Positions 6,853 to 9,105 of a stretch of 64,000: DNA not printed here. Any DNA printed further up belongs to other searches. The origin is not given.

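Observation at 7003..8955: Histidyl-tRNA synthetase fused in frame to a class III nucleotidyl cyclase domain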

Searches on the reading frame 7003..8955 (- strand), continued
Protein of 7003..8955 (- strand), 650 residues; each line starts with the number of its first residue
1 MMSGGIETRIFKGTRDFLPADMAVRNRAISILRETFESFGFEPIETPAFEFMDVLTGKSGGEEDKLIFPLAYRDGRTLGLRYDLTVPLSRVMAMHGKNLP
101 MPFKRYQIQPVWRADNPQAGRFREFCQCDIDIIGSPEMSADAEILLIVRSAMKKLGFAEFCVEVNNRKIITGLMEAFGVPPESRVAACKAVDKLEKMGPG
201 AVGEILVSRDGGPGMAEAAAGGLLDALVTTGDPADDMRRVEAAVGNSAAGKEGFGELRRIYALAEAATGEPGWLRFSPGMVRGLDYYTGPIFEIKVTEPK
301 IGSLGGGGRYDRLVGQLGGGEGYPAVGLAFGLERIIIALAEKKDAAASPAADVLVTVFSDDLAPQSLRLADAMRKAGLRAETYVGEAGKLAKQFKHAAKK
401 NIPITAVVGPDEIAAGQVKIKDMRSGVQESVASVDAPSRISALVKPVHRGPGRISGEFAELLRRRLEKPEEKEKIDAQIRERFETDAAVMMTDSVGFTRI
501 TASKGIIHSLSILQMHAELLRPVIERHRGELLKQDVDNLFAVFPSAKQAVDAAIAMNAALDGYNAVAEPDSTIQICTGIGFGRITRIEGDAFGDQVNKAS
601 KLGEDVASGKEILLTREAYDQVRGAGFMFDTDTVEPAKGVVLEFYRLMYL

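Call 16: find_encoding_contigs(protein=P0123, flank=5000, max_places=3)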
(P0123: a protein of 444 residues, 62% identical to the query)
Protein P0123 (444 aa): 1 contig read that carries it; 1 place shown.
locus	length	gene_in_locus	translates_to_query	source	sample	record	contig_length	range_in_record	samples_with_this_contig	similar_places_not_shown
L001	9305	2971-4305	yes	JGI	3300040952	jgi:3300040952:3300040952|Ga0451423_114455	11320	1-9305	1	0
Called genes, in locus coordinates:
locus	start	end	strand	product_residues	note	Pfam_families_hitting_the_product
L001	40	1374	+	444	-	PF05195:AMP_N, PF00557:Peptidase_M24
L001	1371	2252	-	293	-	PF00491:Arginase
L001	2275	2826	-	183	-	PF01862:PvlArgDC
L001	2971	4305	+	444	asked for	PF00152:tRNA-synt_2 (faint), PF13393:tRNA-synt_His, PF03129:HGTP_anticodon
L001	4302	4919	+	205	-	PF00211:Guanylate_cyc (weak)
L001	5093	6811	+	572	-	PF02518:HATPase_c, PF13589:HATPase_c_3, PF09239:Topo-VIb_trans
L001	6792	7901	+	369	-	PF04406:TP6A_N, PF20768:Topo_VI_alpha (weak), PF21180:TOP6A-Spo11_Toprim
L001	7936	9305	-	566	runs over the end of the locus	PF00989:PAS (weak), PF08448:PAS_4 (faint), PF12860:PAS_7 (faint), PF00512:HisKA, PF02518:HATPase_c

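Call 17: find_encoding_contigs(protein=P0125, flank=5000, max_places=3)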
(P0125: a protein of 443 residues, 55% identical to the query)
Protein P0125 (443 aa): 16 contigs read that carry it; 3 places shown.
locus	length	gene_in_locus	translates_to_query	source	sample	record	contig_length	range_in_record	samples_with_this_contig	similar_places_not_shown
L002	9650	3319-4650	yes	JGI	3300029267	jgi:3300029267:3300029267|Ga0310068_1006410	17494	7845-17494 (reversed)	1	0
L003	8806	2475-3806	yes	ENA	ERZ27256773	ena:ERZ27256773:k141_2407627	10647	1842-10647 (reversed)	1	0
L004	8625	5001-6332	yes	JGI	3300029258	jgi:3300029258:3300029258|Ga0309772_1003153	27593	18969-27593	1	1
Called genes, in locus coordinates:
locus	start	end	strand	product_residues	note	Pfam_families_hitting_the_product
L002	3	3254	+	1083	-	?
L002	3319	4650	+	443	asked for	PF00152:tRNA-synt_2, PF13393:tRNA-synt_His, PF03129:HGTP_anticodon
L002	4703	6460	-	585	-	PF20446:ABC_N, PF09818:ABC_ATPase, PF21117:MRB1590_C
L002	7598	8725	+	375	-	PF00378:ECH_1, PF16113:ECH_2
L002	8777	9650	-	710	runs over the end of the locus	PF02743:dCache_1, PF22673:MCP-like_PDC_1, PF00672:HAMP (faint), PF00211:Guanylate_cyc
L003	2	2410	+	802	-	?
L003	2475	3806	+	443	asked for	PF00152:tRNA-synt_2, PF13393:tRNA-synt_His, PF03129:HGTP_anticodon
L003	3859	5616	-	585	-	PF20446:ABC_N, PF09818:ABC_ATPase, PF21117:MRB1590_C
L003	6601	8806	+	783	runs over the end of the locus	-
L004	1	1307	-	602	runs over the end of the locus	-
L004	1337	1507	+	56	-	-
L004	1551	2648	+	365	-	PF01636:APH (faint), PF17667:Pkinase_fungal (weak), PF00069:Pkinase, PF07714:PK_Tyr_Ser-Thr, PF03109:ABC1 (weak)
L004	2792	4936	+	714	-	-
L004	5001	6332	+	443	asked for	PF00152:tRNA-synt_2, PF13393:tRNA-synt_His, PF03129:HGTP_anticodon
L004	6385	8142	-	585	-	PF20446:ABC_N, PF09818:ABC_ATPase, PF21117:MRB1590_C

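Call 38: find_encoding_contigs(protein=P0121, flank=10000, max_places=3)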
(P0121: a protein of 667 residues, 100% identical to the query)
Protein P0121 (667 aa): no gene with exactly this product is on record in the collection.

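Call 55: find_encoding_contigs(protein=P0127, flank=3000, max_places=2)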
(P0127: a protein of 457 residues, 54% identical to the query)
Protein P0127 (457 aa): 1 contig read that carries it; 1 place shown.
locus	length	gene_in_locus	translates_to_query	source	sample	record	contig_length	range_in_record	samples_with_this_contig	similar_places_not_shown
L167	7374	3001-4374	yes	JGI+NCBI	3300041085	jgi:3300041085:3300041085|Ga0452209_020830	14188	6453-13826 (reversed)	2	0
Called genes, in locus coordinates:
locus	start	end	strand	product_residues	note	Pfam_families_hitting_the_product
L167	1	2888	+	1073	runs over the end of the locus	PF00069:Pkinase, PF03109:ABC1 (faint), PF07714:PK_Tyr_Ser-Thr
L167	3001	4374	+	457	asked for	PF00152:tRNA-synt_2 (faint), PF13393:tRNA-synt_His, PF00587:tRNA-synt_2b (weak), PF03129:HGTP_anticodon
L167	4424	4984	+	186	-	PF00149:Metallophos, PF12850:Metallophos_2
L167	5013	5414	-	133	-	-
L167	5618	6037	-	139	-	-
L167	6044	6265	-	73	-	-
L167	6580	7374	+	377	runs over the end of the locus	PF01926:MMR_HSR1, PF02421:FeoB_N, PF06071:YchF-GTPase_C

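Call 56: find_encoding_contigs(protein=P0129, flank=3000, max_places=2)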
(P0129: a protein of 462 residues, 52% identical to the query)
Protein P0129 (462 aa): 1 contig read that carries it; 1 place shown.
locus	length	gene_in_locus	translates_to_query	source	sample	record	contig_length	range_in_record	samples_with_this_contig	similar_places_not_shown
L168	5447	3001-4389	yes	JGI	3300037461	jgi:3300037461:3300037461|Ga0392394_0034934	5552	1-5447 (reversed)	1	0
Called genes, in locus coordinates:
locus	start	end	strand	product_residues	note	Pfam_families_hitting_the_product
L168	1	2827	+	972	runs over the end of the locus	PF00069:Pkinase, PF07714:PK_Tyr_Ser-Thr (weak)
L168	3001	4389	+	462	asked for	PF13393:tRNA-synt_His, PF03129:HGTP_anticodon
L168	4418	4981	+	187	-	PF00149:Metallophos (faint), PF12850:Metallophos_2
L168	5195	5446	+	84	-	?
